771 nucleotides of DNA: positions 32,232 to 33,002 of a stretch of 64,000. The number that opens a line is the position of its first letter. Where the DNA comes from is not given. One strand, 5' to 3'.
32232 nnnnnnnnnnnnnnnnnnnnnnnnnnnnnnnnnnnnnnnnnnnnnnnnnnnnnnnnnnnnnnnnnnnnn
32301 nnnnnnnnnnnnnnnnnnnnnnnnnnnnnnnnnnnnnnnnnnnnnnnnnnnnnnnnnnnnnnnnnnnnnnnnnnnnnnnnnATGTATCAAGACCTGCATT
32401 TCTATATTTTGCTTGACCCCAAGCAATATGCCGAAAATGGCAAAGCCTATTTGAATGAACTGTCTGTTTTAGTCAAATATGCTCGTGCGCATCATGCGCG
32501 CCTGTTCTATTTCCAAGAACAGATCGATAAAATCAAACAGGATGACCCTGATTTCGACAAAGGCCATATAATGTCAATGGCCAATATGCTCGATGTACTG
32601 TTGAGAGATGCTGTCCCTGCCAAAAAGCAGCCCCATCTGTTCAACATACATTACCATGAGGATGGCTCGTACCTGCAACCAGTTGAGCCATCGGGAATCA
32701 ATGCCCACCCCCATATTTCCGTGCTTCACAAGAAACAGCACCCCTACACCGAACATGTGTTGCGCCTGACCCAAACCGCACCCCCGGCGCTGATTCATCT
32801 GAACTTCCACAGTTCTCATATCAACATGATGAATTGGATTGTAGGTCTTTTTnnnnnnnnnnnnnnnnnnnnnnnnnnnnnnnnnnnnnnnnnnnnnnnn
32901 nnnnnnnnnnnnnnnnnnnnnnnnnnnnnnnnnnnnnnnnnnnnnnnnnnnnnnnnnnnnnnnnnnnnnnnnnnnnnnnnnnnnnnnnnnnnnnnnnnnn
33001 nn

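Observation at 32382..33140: Orphan 252-aa His-rich protein as putative effector of the cassette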

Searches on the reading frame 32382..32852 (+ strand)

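Call 50: search_protein_families(library=padloc, proteins=[window:32382-32852:+], max_evalue=0.01)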
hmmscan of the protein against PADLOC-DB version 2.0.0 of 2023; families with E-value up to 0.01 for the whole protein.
window:32382-32852:+ (157 aa): 1 family
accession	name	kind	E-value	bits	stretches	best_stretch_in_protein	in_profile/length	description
PDLC03909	NsnC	-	1.6e-05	22.7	1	1-87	1-96/274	-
